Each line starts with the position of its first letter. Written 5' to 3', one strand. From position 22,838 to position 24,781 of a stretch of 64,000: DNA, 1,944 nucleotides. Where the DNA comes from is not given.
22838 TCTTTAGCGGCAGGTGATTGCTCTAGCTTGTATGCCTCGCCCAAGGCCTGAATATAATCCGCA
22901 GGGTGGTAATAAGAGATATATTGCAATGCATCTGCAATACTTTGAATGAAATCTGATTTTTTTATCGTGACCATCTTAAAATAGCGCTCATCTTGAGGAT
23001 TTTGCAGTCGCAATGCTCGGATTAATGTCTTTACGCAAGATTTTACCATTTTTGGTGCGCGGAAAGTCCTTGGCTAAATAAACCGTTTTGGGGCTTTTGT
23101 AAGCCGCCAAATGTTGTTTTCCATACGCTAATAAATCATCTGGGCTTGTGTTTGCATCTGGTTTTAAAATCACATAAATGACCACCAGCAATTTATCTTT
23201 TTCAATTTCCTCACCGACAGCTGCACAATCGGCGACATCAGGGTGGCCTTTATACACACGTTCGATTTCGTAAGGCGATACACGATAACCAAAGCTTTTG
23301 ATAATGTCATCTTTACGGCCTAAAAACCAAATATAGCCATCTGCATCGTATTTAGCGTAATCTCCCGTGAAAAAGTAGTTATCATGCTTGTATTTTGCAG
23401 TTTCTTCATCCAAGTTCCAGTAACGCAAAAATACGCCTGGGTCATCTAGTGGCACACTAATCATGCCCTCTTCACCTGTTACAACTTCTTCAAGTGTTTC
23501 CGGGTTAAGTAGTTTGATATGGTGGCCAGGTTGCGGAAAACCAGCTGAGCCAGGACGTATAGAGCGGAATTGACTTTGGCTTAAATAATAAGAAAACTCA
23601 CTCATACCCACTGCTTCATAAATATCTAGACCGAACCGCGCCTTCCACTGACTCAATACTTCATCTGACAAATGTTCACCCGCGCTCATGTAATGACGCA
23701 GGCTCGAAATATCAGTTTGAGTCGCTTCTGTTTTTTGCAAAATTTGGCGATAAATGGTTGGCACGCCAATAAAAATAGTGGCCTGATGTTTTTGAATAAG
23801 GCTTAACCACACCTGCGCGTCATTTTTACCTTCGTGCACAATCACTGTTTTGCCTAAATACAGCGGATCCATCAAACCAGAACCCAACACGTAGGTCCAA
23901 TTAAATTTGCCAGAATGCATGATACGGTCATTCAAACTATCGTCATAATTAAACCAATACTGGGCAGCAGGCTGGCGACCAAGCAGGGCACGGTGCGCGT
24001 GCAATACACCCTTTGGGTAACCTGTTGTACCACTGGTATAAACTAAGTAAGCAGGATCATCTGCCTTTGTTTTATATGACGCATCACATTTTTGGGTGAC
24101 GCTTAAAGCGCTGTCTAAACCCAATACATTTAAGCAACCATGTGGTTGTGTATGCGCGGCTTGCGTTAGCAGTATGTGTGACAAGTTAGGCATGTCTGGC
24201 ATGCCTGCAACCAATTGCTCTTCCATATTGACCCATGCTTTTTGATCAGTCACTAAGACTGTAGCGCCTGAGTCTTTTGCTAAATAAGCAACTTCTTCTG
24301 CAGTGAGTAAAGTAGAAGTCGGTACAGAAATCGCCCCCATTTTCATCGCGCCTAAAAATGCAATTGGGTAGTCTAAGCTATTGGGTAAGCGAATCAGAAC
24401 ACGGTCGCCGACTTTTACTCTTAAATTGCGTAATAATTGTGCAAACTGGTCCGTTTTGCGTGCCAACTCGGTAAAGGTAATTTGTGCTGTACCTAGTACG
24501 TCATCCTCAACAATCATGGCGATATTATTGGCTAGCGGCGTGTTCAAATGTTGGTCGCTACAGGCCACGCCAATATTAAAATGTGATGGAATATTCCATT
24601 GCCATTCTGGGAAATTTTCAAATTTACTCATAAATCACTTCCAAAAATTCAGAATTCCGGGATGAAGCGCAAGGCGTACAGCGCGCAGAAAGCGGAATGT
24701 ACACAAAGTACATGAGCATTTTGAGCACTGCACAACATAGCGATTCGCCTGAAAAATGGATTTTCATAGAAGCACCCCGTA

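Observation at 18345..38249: Candidate isocitrate-lyase-independent glyoxylate bypass: citramalate/mesaconate route coupled to the methylcitrate cycle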

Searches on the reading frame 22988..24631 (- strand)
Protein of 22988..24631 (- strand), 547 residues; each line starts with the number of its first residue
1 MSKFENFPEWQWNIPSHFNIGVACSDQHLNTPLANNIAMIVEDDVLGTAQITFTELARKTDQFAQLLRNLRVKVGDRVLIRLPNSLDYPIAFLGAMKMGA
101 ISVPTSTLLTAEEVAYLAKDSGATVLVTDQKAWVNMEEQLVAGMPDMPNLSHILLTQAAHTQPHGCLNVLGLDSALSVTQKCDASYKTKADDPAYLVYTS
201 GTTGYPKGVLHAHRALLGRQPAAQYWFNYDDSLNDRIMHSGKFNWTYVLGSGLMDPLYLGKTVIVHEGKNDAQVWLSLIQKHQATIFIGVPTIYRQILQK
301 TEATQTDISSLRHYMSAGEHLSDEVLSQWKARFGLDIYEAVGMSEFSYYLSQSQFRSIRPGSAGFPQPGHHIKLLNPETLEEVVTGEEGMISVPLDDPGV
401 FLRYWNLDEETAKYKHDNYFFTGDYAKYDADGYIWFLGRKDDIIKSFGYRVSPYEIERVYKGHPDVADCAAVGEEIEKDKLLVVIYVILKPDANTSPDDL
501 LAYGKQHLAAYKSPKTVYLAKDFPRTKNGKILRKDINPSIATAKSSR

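Call 3: search_protein_families(library=ncbifam, proteins=[window:22988-24631:-])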
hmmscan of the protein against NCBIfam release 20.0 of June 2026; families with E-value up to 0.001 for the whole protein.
window:22988-24631:- (547 aa): 106 families (the best 25 are shown)
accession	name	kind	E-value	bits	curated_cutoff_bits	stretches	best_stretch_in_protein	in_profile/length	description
NF004837.0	PRK06187.1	subfamily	2.8e-95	319.6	476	1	48-544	31-526/531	long-chain-fatty-acid--CoA ligase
NF003313.0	PRK04319.1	equivalog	7.6e-91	305.1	729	1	10-534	35-555/574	acetate--CoA ligase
NF047394.1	AcylCoAsynMbcS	equivalog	3.1e-89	300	850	1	15-536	9-516/525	acyl-CoA synthetase MbcS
TIGR02262.1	benz_CoA_lig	subfamily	1.7e-88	297.6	375.25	1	29-533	14-502/508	benzoate-CoA ligase family protein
NF053567.1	HBDA_AROS1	equivalog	5.6e-81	272.5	1000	1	45-533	34-512/523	3-hydroxybenzoate--CoA ligase HbdA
NF004114.0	PRK05605.1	equivalog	3.2e-76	256.9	766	1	22-543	29-572/575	long-chain-fatty-acid--CoA ligase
NF006182.0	PRK08316.1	subfamily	2.1e-73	247.6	663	1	47-541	33-518/523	fatty acyl-CoA synthetase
NF005702.0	PRK07514.1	subfamily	3.3e-72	243.5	558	1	47-533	26-493/506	malonyl-CoA synthase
NF004822.0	PRK06178.1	equivalog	5.7e-72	243.1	782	1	49-541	61-568/571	acyl-CoA synthetase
NF006181.0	PRK08314.1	subfamily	1.7e-70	237.9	705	1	49-535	48-549/563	long-chain-fatty-acid--CoA ligase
TIGR02188.1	Ac_CoA_lig_AcsA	equivalog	2.6e-70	237.4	724.95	1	7-535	45-600/629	acetate--CoA ligase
NF004229.0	PRK05677.1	subfamily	2.5e-67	227.7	879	1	50-537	49-552/563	long-chain-fatty-acid--CoA ligase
NF001208.0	PRK00174.1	subfamily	2.1e-66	224.6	657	1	6-535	65-615/649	acetate--CoA ligase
TIGR03098.1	ligase_PEP_1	hypoth_equivalog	4.2e-65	220.2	592.35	1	48-536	23-514/517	acyl-CoA ligase (AMP-forming), exosortase A system-associated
NF005307.0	PRK06839.1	equivalog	1.9e-64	218.1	748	1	37-535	19-488/496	o-succinylbenzoate--CoA ligase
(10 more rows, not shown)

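Call 36: search_solved_structures(query=window:22988-24631:-, max_evalue=1e-40)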
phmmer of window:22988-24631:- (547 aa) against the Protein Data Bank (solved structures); distinct sequences matched with E-value up to 1e-40: 41.
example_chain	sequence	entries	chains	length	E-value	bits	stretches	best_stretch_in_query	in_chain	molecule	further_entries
4wv3_A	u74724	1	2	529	5.6e-62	213.3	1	49-537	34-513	Anthranilate-CoA ligase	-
3etc_A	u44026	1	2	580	8e-62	212.8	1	5-537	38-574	AMP-binding protein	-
4rlf_A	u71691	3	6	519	1.6e-58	201.9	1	49-536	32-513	Benzoate-coenzyme A ligase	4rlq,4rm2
4rm3_A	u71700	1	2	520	1.6e-58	201.9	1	49-536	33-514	Benzoate-coenzyme A ligase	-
4eat_A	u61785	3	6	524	1.7e-58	201.8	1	49-536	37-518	Benzoate-coenzyme A ligase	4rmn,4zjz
6m2o_A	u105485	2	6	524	3.8e-58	200.6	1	49-536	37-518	Benzoate-coenzyme A ligase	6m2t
6m2u_A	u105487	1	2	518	3.9e-58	200.6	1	49-536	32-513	Benzoate-coenzyme A ligase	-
2v7b_A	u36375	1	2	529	9.6e-57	196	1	48-534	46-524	BENZOATE-COENZYME A LIGASE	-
9g79_B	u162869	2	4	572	9.5e-56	192.7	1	10-535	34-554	Acetyl-coenzyme A synthetase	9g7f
8biq_D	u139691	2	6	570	7.3e-55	189.8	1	38-536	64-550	4-hydroxybutyrate--CoA ligase 1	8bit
6mfy_A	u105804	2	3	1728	9.9e-52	179.5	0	170-536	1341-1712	Linear gramicidin synthase subunit A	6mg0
6mfz_A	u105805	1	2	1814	1.9e-51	178.6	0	169-537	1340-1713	Linear gramicidin synthase subunit A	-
9be3_A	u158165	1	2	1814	1.9e-51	178.6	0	169-537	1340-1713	Linear gramicidin synthase subunit A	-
9be4_A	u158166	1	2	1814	1.9e-51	178.6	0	169-537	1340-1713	Linear gramicidin synthase subunit A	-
9meh_A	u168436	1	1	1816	1.9e-51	178.5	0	169-537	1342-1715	Linear gramicidin synthase subunit A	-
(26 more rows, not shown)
